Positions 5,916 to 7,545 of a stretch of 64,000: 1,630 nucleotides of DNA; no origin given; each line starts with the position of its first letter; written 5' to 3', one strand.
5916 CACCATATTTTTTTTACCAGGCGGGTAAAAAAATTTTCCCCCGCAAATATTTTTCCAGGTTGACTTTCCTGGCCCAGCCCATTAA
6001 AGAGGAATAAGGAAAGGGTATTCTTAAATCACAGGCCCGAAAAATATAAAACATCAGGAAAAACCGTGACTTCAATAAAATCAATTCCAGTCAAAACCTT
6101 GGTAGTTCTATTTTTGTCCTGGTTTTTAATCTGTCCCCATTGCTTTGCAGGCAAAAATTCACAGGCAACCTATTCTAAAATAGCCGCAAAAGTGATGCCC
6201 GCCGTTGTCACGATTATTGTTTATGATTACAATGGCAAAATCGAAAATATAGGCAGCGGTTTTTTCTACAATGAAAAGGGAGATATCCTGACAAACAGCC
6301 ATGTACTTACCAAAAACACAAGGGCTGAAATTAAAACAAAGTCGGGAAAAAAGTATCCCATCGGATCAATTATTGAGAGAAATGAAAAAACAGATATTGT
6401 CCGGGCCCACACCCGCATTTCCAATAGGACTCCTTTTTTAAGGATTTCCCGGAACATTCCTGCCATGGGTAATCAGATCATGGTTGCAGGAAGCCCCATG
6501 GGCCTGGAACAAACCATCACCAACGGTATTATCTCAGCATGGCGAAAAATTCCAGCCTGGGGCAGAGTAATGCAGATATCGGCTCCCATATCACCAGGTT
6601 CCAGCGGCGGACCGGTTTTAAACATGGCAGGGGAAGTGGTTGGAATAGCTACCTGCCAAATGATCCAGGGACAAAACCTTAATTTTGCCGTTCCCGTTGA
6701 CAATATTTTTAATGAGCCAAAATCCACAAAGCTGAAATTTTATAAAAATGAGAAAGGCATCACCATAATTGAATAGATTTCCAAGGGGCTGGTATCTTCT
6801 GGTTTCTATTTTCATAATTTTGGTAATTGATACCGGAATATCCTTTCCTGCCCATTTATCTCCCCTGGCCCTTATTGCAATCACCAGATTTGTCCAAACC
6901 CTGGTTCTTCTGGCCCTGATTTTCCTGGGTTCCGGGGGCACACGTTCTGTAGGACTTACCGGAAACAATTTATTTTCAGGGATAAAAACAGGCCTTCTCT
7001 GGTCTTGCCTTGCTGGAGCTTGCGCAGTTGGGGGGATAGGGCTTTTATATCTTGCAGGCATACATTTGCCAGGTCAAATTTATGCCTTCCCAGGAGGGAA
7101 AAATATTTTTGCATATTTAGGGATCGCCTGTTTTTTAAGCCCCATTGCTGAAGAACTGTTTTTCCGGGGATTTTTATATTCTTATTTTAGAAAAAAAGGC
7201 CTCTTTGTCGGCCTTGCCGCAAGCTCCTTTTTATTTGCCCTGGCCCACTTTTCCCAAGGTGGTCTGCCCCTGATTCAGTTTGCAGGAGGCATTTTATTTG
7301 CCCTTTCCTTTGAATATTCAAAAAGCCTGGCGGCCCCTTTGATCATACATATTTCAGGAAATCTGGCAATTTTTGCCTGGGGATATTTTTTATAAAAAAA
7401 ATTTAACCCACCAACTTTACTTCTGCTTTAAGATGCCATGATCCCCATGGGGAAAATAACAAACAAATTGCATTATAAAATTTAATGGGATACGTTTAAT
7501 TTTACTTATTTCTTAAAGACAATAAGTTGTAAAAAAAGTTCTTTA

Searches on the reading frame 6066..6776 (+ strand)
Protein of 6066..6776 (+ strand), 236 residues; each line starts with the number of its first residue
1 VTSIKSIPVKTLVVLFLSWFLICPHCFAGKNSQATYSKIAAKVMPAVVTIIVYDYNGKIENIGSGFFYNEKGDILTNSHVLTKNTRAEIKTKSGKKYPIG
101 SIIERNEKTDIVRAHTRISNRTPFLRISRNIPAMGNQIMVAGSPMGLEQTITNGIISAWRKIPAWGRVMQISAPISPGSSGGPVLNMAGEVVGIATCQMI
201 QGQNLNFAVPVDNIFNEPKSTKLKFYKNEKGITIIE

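Call 12: search_protein_families(library=pfam, proteins=[window:6066-6776:+], max_evalue=0.001)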
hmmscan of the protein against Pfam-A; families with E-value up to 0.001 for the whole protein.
window:6066-6776:+ (236 aa): 2 families
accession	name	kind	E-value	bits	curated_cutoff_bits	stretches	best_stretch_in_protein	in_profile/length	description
PF13365.12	Trypsin_2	-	3.8e-23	83.3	27.6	1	63-194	1-144/144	Trypsin-like peptidase domain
PF00089.32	Trypsin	-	7.4e-07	29.6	20.6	1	60-214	24-216/220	Trypsin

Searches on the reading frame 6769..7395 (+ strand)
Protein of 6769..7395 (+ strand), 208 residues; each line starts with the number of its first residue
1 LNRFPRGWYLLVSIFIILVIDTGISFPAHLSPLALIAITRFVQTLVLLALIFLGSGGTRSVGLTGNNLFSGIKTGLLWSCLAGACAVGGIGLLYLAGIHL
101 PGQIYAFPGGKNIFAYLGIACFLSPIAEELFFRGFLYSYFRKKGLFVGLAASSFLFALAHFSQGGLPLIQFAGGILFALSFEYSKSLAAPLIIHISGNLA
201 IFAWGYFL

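Call 12: search_protein_families(library=pfam, proteins=[window:6769-7395:+], max_evalue=0.001)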
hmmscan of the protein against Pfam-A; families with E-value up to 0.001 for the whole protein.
window:6769-7395:+ (208 aa): 1 family
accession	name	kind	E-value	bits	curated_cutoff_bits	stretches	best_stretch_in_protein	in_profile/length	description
PF02517.21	Rce1-like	-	7.2e-19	68.3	22.4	1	113-199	4-92/93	Type II CAAX prenyl endopeptidase Rce1-like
